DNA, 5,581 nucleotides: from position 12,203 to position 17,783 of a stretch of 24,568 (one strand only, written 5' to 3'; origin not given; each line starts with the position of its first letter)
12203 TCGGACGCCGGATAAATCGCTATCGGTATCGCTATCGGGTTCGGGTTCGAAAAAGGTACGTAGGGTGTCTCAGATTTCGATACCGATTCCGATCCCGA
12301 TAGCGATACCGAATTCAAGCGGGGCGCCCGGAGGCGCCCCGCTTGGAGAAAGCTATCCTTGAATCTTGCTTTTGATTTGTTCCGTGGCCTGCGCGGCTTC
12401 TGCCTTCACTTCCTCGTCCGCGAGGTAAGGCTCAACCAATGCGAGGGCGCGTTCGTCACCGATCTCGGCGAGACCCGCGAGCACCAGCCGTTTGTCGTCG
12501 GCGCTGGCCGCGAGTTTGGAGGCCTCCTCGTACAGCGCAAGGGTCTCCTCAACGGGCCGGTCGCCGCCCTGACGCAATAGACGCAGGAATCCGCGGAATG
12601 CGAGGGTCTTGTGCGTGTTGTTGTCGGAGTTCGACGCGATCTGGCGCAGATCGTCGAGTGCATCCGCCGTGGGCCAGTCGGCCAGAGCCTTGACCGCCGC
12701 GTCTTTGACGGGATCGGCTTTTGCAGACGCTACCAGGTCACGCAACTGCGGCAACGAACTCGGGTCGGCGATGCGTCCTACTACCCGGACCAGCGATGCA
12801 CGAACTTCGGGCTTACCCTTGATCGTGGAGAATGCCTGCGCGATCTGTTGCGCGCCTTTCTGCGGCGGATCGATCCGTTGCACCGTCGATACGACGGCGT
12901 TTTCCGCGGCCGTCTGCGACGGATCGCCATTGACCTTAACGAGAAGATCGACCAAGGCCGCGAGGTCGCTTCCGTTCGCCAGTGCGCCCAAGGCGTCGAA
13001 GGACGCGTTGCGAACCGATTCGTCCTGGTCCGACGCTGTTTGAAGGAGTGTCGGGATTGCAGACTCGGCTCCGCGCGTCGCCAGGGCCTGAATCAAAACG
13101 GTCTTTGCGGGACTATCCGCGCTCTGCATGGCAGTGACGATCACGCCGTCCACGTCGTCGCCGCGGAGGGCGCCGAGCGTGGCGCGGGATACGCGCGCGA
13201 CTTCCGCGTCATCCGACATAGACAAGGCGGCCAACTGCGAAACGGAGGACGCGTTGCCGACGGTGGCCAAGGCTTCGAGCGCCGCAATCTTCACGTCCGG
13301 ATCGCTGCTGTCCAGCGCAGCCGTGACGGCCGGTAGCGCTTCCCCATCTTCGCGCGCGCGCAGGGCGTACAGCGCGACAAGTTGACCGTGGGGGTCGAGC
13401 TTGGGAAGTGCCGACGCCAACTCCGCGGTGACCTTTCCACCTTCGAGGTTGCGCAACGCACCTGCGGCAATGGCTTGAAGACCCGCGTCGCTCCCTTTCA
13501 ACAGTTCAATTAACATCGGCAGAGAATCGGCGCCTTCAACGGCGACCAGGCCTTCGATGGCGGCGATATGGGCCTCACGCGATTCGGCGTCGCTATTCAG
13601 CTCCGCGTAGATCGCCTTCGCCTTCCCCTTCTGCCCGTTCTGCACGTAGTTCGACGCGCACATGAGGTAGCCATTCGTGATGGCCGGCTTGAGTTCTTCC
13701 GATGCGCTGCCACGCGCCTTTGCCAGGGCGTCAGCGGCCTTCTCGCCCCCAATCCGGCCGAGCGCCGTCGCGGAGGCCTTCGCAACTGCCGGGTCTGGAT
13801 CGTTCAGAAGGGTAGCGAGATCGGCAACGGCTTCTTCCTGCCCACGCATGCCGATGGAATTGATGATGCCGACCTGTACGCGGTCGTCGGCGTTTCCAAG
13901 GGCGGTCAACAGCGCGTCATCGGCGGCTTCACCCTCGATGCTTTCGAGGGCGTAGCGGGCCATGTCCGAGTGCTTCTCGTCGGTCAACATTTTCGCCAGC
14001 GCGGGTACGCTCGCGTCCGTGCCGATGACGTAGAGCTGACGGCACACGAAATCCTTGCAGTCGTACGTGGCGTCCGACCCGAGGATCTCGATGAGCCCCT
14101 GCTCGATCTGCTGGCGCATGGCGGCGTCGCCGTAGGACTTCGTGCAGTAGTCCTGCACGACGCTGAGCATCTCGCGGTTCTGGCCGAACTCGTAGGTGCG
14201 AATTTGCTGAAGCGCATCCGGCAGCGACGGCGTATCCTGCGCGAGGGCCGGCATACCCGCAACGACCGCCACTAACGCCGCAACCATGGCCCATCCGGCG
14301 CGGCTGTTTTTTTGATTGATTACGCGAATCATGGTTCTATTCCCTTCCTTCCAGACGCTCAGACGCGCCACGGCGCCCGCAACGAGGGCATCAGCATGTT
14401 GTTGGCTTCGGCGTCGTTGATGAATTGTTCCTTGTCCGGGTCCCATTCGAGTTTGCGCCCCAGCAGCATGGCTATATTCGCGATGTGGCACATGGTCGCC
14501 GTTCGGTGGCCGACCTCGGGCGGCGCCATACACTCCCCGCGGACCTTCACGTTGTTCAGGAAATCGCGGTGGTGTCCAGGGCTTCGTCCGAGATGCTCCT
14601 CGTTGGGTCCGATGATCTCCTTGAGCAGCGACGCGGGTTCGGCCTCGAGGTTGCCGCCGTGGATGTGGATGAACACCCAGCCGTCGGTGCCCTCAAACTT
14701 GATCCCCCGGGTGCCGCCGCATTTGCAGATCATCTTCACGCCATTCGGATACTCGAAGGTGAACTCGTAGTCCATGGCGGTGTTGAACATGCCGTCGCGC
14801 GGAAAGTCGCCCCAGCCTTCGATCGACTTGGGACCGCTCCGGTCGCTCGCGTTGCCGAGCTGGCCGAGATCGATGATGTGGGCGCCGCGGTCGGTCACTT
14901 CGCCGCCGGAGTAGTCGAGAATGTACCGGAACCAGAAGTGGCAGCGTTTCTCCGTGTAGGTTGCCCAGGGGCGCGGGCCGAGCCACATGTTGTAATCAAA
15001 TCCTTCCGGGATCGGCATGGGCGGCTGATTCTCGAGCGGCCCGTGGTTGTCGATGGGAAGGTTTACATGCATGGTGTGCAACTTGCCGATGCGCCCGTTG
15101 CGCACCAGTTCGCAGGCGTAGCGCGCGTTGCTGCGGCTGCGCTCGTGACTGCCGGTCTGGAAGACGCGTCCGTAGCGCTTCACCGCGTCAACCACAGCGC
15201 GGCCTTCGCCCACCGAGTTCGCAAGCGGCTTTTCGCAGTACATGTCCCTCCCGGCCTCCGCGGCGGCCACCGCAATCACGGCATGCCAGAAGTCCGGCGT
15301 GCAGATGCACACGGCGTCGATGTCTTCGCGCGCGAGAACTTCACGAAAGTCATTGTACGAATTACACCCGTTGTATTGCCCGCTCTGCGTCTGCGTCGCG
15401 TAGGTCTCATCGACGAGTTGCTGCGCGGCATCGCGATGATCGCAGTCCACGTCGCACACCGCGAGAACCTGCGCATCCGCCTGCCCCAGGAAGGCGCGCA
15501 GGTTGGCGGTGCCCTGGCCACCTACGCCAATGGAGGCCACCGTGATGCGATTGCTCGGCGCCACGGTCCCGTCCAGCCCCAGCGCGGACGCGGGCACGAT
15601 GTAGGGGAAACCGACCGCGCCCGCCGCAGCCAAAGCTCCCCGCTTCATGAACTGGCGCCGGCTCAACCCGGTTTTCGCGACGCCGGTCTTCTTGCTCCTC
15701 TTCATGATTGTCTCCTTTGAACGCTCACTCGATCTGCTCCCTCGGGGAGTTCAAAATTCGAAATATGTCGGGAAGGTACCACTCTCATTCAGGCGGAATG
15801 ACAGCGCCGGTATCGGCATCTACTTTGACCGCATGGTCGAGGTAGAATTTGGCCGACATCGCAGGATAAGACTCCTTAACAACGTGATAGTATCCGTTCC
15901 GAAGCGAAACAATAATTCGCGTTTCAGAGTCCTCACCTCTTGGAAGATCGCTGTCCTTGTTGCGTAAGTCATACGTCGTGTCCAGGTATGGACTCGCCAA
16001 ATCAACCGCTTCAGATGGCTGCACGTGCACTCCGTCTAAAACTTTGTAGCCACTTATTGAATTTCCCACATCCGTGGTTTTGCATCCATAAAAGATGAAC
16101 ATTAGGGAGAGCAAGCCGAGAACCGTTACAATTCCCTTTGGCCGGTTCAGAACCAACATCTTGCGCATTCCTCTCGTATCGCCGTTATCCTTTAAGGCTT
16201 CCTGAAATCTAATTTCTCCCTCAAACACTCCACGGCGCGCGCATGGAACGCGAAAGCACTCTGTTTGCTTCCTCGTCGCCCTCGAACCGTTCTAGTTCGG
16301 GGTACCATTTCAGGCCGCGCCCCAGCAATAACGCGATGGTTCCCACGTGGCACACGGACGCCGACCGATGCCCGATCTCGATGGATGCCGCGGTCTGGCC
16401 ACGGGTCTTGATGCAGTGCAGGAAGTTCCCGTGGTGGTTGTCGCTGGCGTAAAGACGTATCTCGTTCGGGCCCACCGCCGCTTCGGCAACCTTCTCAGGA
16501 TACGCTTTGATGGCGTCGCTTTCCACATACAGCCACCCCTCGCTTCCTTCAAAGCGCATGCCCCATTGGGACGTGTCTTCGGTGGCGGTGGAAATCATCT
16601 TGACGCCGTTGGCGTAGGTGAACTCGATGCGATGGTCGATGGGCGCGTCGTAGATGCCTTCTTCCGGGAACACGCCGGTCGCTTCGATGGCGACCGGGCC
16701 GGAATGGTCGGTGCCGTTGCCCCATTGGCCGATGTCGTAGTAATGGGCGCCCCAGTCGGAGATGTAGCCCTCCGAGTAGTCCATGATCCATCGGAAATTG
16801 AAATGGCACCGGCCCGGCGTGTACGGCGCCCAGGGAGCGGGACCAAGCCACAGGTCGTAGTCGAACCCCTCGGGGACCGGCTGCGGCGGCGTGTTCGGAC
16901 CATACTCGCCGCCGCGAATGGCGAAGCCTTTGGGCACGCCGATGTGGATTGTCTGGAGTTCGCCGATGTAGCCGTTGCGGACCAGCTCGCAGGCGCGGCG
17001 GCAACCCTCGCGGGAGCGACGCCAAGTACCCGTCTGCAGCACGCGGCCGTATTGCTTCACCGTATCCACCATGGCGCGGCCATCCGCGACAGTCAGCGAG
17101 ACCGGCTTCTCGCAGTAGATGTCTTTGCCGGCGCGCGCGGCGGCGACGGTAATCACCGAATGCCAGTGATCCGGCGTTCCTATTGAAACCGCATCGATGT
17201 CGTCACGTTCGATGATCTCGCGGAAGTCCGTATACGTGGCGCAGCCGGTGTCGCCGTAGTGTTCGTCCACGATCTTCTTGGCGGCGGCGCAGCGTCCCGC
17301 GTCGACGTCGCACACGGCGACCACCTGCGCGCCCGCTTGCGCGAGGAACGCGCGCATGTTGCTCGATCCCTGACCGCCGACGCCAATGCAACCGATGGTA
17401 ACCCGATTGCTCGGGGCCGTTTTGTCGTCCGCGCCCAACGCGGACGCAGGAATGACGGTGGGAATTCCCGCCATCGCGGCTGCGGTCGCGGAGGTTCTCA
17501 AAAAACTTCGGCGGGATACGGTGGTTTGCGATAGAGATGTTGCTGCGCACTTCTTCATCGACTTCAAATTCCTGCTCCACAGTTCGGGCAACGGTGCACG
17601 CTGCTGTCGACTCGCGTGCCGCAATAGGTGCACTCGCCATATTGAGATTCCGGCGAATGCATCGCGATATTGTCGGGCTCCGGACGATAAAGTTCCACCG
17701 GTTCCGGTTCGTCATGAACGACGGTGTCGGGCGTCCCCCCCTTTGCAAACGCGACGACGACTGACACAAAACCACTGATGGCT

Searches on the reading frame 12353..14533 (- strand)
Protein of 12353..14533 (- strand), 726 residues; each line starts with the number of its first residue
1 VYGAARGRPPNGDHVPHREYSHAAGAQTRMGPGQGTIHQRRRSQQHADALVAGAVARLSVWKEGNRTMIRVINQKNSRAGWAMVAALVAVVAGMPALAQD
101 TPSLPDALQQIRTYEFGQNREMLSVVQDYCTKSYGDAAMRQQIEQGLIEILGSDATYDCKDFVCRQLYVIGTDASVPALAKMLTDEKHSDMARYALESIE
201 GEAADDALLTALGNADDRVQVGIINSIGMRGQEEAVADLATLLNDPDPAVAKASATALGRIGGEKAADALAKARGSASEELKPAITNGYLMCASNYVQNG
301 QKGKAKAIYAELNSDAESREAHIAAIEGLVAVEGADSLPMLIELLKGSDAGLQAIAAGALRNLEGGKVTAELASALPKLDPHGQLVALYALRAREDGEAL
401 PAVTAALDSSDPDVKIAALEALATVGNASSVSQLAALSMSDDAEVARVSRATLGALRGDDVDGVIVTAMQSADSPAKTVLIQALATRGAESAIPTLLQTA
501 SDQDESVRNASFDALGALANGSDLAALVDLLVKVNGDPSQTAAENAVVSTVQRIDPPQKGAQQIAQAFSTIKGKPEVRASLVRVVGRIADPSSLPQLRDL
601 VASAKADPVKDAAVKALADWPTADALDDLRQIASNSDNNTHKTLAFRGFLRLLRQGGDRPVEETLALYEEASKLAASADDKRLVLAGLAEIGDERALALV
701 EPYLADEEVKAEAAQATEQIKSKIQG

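Call 9: search_protein_families(library=pfam, proteins=[window:12353-14533:-], max_evalue=0.001)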
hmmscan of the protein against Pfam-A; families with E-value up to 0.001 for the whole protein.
window:12353-14533:- (726 aa): 5 families
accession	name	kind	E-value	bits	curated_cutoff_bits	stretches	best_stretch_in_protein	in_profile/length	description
PF13646.12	HEAT_2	-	1.2e-45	154.1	27.7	4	206-279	2-76/88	HEAT repeats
PF02985.28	HEAT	-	1.5e-15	56.2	23.5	0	493-520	2-29/31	HEAT repeat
PF00514.29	Arm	-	9.1e-11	41.9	20.6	0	338-363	14-39/41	Armadillo/beta-catenin-like repeat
PF13513.12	HEAT_EZ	-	7.8e-09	36.3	27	0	234-261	28-55/55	HEAT-like repeat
PF03130.22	HEAT_PBS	-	2.8e-07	30.8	20.9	0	252-273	3-24/27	PBS lyase HEAT-like repeat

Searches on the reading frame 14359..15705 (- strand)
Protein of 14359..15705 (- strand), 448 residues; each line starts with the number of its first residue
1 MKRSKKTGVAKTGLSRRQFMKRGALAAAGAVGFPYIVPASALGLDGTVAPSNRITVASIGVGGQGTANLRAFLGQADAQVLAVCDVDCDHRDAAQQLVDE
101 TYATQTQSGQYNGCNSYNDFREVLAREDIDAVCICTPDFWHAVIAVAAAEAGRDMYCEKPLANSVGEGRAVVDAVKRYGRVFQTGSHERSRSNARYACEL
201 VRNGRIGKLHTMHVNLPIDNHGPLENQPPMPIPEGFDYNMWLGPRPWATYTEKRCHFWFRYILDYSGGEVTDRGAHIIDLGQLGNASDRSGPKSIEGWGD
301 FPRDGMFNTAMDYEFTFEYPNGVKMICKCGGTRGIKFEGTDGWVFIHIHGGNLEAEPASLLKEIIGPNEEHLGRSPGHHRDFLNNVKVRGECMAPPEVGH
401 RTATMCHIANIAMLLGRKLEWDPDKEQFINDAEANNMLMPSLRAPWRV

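Call 9: search_protein_families(library=pfam, proteins=[window:14359-15705:-], max_evalue=0.001)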
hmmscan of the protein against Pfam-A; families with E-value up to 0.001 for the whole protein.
window:14359-15705:- (448 aa): 2 families
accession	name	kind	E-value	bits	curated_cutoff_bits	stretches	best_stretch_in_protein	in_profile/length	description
PF19051.5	GFO_IDH_MocA_C2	-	1.3e-29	103.9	23.3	1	225-447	41-253/254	Oxidoreductase family, C-terminal alpha/beta domain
PF01408.29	GFO_IDH_MocA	-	1.8e-18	67.8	24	1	55-185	2-119/120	Oxidoreductase family, NAD-binding Rossmann fold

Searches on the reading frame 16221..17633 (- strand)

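Call 9: search_protein_families(library=pfam, proteins=[window:16221-17633:-], max_evalue=0.001)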
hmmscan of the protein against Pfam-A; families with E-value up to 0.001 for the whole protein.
window:16221-17633:- (470 aa): 3 families
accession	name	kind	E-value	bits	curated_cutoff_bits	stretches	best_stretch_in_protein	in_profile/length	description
PF19051.5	GFO_IDH_MocA_C2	-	8.8e-38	130.7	23.3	1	216-469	10-253/254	Oxidoreductase family, C-terminal alpha/beta domain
PF01408.29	GFO_IDH_MocA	-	1.4e-21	77.8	24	1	79-202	2-119/120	Oxidoreductase family, NAD-binding Rossmann fold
PF10518.14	TAT_signal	-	0.00026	21.2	22.7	1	39-57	2-20/21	TAT (twin-arginine translocation) pathway signal sequence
